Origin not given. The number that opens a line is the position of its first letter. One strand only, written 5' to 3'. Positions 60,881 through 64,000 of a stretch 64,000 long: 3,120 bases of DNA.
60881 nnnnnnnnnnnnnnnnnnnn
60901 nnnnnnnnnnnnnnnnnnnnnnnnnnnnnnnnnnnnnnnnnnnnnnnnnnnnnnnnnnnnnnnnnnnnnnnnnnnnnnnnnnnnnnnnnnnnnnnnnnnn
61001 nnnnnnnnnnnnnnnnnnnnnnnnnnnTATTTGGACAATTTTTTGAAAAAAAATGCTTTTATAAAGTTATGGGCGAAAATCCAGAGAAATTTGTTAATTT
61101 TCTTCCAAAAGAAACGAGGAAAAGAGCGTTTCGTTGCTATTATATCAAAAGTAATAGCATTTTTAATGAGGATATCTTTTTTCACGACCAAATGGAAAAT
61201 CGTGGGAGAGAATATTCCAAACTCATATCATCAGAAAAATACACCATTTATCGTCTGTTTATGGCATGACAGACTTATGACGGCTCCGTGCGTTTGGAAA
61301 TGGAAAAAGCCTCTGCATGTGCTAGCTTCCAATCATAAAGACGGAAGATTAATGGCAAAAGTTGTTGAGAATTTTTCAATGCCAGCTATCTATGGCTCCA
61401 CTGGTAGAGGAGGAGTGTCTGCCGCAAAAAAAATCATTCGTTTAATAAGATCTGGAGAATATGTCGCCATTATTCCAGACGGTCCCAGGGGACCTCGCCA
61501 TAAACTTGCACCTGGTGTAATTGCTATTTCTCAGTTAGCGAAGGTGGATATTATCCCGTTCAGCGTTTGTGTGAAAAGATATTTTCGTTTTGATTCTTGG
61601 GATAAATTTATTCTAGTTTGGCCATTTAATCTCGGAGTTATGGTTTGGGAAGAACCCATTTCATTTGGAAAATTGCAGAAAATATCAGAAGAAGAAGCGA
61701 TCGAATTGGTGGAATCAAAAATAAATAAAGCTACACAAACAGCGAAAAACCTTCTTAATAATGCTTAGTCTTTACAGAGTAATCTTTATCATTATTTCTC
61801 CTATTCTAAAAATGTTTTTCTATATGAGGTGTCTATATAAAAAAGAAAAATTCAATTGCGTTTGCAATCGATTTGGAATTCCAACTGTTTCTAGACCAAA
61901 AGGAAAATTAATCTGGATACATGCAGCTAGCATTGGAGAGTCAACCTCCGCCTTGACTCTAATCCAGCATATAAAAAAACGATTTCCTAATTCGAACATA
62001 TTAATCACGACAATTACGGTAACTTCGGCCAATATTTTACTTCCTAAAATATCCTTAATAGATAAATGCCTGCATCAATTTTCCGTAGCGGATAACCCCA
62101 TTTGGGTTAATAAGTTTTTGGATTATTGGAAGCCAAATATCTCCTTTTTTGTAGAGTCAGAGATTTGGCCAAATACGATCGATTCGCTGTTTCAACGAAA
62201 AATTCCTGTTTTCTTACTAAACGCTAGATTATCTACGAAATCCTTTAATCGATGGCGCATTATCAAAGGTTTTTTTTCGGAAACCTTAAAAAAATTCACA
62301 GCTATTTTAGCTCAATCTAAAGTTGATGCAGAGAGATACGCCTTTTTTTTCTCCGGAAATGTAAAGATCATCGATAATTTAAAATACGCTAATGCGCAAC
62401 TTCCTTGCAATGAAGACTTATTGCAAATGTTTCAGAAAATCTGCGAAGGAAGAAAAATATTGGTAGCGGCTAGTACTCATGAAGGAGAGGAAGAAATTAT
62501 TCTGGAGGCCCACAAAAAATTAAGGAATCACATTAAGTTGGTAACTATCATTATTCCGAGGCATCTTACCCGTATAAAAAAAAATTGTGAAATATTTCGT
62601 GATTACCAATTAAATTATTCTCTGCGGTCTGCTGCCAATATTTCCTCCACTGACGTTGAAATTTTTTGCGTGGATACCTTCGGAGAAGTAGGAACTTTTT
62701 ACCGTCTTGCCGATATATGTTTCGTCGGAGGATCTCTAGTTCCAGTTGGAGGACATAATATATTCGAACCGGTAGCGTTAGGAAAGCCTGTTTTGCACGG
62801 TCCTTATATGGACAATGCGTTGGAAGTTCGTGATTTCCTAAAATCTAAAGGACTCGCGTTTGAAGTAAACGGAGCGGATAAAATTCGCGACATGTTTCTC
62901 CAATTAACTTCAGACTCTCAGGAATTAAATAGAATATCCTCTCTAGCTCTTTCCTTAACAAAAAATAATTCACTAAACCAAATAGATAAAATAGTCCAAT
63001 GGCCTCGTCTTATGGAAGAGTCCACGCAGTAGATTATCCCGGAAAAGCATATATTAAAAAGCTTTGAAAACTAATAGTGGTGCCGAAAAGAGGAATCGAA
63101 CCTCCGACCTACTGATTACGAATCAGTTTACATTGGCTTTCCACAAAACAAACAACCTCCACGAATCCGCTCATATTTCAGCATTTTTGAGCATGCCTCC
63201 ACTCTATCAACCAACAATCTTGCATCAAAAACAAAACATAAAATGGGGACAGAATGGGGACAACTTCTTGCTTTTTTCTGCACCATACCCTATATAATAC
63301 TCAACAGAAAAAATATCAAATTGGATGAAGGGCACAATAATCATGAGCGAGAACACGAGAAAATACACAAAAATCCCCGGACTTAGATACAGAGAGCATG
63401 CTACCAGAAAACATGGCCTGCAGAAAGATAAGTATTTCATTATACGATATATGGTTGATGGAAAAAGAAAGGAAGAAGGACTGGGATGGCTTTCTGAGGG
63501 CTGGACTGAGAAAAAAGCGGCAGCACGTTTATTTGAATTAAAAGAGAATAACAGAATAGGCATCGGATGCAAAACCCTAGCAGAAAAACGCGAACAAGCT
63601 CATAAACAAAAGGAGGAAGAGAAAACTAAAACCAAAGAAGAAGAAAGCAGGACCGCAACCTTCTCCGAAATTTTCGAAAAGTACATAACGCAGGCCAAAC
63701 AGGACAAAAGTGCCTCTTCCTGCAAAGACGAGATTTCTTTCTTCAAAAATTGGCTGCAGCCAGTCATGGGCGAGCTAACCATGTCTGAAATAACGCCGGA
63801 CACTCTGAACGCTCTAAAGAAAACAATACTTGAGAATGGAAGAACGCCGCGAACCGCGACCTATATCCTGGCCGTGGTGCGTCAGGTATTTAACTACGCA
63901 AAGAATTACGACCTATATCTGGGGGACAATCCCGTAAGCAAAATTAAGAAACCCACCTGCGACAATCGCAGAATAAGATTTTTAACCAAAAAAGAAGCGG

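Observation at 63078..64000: Integration scar: tRNA-Thr(CGT) 3' half plus inward-facing tyrosine integrase and a G+C jump mark the edge of an element outside the window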

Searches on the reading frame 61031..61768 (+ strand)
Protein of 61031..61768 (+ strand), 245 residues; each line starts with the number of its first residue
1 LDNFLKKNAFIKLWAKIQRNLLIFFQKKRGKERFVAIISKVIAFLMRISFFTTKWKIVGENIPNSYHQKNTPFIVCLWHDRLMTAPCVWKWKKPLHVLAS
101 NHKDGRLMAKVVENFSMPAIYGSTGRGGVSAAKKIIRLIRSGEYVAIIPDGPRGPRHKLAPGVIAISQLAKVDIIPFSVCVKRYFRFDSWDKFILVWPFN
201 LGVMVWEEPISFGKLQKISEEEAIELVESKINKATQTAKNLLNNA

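Call 9: search_protein_families(library=pfam, proteins=[window:61031-61768:+], max_evalue=0.01)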
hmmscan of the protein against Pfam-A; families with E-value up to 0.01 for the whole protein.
window:61031-61768:+ (245 aa): 1 family
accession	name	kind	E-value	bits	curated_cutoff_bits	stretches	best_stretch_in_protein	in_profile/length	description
PF04028.18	DUF374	-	5.2e-24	84.1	26.8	1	89-156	2-69/69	Domain of unknown function (DUF374)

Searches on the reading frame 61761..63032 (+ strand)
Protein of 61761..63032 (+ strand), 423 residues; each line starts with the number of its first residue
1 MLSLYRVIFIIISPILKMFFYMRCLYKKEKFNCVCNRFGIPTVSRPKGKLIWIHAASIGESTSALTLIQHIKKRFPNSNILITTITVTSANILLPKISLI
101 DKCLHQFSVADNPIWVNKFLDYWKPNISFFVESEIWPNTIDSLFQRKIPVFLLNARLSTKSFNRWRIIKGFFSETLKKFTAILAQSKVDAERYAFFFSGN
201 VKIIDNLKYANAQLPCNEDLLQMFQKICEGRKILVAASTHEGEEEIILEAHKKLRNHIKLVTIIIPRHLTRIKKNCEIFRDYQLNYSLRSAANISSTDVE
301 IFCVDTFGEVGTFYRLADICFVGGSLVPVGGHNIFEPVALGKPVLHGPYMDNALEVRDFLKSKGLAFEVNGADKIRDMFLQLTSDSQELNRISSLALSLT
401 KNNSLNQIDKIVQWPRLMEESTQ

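Call 5: find_encoding_contigs(protein=window:61761-63032:+, flank=10000, max_places=8)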
Protein window:61761-63032:+ (423 aa): no gene with exactly this product is on record in the collection.

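Call 9: search_protein_families(library=pfam, proteins=[window:61761-63032:+], max_evalue=0.01)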
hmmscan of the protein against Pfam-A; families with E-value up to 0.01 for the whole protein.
window:61761-63032:+ (423 aa): 1 family
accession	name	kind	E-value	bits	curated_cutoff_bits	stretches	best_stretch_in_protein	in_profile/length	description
PF04413.22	Glycos_transf_N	-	2.3e-51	174.3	23.9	1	36-210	5-178/179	3-Deoxy-D-manno-octulosonic-acid transferase (kdotransferase)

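Call 11: find_related_loci(query=window:61761-63032:+, collection=genome_contigs, flank=10000)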
Query window:61761-63032:+ (423 aa) in genome_contigs; peptide patterns used: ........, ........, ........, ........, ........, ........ (x = any residue, [..] = any of these).
38 stretches matched a pattern; 3 encode a relative of the query (tblastn E <= 1e-3); 3 distinct loci.
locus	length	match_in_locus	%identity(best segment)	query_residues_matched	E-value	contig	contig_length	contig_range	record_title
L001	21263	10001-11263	63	1-413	2e-180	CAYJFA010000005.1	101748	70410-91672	MAG TPA_asm: uncultured Holosporaceae bacterium isolate ERP123703_co3_209 genome assembly, contig: NODE_138_length_10174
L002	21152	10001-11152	36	23-410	6e-63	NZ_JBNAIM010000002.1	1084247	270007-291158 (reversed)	Candidatus Pelagibacter sp. HIMB1483 HIMB1483-00000000002, whole genome shotgun sequence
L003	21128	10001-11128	35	1-372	7e-60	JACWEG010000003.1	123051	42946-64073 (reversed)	Pelagibacterales bacterium SAG-MED37 SAR11-SAG-MED37-C3, whole genome shotgun sequence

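Call 71: find_homologous_proteins(query=window:61761-63032:+, max_evalue=1e-60)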
Query window:61761-63032:+ (423 aa): 2872 proteins with E <= 1e-60 among 8000 candidates; the best 120 are listed.
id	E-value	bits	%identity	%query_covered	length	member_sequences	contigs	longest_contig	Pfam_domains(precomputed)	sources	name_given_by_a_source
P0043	1.1e-269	912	100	95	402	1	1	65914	PF04413.23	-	-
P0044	9.7e-180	616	63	99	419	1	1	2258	PF04413.23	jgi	jgi:3-deoxy-D-manno-octulosonic-acid transferase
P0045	1.0e-173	596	64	99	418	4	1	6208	PF04413.23,PF00534.27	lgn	-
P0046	2.8e-173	595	63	99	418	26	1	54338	PF04413.23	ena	-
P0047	4.8e-173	594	61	99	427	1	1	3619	PF04413.23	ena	-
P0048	1.6e-172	592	63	98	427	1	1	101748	PF04413.23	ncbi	-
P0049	1.8e-172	592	62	99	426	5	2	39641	PF04413.23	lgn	-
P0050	2.1e-172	592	62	99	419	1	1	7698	PF04413.23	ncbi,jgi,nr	ncbi:MAG: 3-deoxy-D-manno-octulosonic acid transferase [Holosporaceae bacterium]|jgi:3-deoxy-D-manno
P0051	8.9e-172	590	64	93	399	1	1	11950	PF04413.23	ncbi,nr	ncbi:MAG: 3-deoxy-D-manno-octulosonic acid transferase, partial [Holosporaceae bacterium]|nr:3-deoxy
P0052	9.3e-172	590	63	99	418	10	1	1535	PF04413.23,PF00534.27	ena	-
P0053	4.6e-171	587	62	97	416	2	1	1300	PF04413.23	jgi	jgi:3-deoxy-D-manno-octulosonic-acid transferase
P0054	2.8e-170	585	64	93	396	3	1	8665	PF04413.23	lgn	-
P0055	1.6e-169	582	59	98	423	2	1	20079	PF04413.23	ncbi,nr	ncbi:MAG: hypothetical protein LBL99_04120 [Holosporaceae bacterium]|nr:hypothetical protein [Holosp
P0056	1.9e-169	582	61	99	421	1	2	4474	PF04413.23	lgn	-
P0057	1.4e-168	579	60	99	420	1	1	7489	PF04413.23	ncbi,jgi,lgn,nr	ncbi:MAG: 3-deoxy-D-manno-octulosonic acid transferase [Holosporaceae bacterium]|jgi:3-deoxy-D-manno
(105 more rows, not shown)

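Call 72: find_encoding_contigs(protein=P0043, flank=10000, max_places=3)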
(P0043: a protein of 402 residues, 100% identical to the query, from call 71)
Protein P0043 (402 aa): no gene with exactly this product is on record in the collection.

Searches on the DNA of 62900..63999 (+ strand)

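Call 6: search_rna_families(source=window, start=62900, end=63400, threshold=evalue, max_evalue=10, show_alignments=3)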
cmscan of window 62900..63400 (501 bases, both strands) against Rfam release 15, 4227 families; matches with E-value up to 10: 8.
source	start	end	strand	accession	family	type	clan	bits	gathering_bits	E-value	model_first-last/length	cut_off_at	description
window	63081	63137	-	RF00005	tRNA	Gene; tRNA;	CL00001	36.7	29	3.5e-06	1-71/71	no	tRNA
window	63010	63096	+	RF02155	NCRUPAR_2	Gene; lncRNA;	-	19.4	80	8.3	1-99/99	no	Non-protein coding RNA, upstream of F2R/PAR1 conserved region 2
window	63041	63070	-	RF01378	CRISPR-DR65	Gene; CRISPR;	-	18.4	43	3.7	1-37/37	no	CRISPR RNA direct repeat element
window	63080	63137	+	RF04354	Plastid-ycf2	Cis-reg;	-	17.2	65.7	0.87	1-75/75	no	Plastid-ycf2 5UTR RNA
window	63249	63300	-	RF02285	TtnuCD8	Gene; snRNA; snoRNA; CD-box;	-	16.9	70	7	1-59/59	no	Tetrahymena snoRNA TtnuCD8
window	63084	63126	+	RF04351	Plastid-psbl-rps4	Cis-reg;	-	16.4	68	1.1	1-53/53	no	Plastid-psbl-rps4 3UTR RNA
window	63272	63353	-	RF00528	snoMe28S-Gm1083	Gene; snRNA; snoRNA; CD-box;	-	15.9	48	5.4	1-89/89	no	Small nucleolar RNA Me28S-Gm1083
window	63096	63189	-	RF01295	SCARNA7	Gene; snRNA; snoRNA; scaRNA;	-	7.8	65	9.4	1-330/330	no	Small Cajal body-specific RNA 7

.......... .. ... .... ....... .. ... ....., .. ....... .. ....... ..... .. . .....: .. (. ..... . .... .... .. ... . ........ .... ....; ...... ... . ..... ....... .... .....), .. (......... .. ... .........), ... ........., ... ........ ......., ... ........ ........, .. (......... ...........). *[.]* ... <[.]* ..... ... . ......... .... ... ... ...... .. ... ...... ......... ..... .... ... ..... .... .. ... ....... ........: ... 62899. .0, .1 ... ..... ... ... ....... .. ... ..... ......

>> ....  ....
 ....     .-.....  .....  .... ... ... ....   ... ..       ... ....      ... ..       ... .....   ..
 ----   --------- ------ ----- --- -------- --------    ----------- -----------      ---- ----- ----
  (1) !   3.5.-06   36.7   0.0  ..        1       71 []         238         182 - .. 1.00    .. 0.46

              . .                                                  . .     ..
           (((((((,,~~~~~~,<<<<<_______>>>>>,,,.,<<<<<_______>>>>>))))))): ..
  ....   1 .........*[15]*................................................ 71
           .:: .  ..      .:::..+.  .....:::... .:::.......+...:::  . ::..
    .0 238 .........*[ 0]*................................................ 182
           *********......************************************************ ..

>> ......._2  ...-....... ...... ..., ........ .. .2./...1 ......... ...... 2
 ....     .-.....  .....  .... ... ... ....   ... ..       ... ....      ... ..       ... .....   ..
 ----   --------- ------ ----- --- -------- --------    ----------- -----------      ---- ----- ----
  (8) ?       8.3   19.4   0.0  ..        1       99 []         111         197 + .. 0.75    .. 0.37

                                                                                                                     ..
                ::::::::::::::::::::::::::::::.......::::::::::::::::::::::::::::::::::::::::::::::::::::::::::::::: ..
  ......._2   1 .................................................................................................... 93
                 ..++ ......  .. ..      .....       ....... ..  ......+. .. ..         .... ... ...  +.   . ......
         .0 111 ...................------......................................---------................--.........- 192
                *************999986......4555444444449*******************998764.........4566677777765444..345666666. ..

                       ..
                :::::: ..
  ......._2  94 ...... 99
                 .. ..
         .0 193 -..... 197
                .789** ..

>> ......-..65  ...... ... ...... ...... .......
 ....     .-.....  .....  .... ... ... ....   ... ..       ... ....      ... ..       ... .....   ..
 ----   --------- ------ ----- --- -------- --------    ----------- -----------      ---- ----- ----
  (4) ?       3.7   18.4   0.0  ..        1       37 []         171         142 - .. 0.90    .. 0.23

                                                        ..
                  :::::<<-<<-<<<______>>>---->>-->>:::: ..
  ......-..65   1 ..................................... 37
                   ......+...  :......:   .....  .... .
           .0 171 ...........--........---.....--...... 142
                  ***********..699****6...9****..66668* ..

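Call 28: search_rna_families(sources=[L004, L005, L006, L007, L008, L009, L010, L011, L012, L013, L014, L015, L016, L017, L018, L019], threshold=evalue, max_evalue=0.5, show_alignments=6)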
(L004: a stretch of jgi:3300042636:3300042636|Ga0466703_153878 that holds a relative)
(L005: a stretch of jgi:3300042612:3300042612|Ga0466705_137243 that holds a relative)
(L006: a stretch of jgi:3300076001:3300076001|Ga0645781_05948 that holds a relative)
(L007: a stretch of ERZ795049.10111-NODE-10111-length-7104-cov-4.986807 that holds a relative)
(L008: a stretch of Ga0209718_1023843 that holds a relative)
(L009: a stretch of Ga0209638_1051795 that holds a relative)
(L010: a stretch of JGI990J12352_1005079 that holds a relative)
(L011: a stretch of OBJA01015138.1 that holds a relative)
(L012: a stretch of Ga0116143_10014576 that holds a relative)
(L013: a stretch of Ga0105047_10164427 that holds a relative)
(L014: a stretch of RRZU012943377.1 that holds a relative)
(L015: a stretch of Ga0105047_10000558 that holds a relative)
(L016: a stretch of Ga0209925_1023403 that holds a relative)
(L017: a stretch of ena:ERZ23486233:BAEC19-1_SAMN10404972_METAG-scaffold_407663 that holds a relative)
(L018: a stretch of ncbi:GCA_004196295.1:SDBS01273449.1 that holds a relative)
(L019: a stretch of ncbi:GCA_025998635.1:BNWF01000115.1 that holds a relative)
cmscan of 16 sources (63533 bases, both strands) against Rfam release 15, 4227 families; matches with E-value up to 0.5: 10.
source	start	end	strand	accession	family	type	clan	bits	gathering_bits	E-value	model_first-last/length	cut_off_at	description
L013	1408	1477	+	RF02996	int-alpA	Gene; sRNA;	-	40.6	35.8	6.2e-05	1-71/71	no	int-alpA RNA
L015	10894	10962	+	RF02996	int-alpA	Gene; sRNA;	-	37.8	35.8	0.00033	1-71/71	no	int-alpA RNA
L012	3325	3393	+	RF02996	int-alpA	Gene; sRNA;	-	37.5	35.8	0.00037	1-71/71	no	int-alpA RNA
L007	6996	7055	+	RF02996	int-alpA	Gene; sRNA;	-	34.4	35.8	0.0025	1-71/71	no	int-alpA RNA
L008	2742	2801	+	RF02996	int-alpA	Gene; sRNA;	-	34.4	35.8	0.0025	1-71/71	no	int-alpA RNA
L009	1511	1575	+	RF02996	int-alpA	Gene; sRNA;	-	30.6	35.8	0.024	1-71/71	no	int-alpA RNA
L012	1304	1369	-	RF00005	tRNA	Gene; tRNA;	CL00001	29.2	29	0.054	1-71/71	no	tRNA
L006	670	721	-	RF00005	tRNA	Gene; tRNA;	CL00001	26.8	29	0.25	9-63/71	no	tRNA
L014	1646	1717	-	RF00005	tRNA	Gene; tRNA;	CL00001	26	29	0.4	1-71/71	no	tRNA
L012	4145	4264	+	RF01295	SCARNA7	Gene; snRNA; snoRNA; scaRNA;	-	23.6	65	0.12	1-330/330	no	Small Cajal body-specific RNA 7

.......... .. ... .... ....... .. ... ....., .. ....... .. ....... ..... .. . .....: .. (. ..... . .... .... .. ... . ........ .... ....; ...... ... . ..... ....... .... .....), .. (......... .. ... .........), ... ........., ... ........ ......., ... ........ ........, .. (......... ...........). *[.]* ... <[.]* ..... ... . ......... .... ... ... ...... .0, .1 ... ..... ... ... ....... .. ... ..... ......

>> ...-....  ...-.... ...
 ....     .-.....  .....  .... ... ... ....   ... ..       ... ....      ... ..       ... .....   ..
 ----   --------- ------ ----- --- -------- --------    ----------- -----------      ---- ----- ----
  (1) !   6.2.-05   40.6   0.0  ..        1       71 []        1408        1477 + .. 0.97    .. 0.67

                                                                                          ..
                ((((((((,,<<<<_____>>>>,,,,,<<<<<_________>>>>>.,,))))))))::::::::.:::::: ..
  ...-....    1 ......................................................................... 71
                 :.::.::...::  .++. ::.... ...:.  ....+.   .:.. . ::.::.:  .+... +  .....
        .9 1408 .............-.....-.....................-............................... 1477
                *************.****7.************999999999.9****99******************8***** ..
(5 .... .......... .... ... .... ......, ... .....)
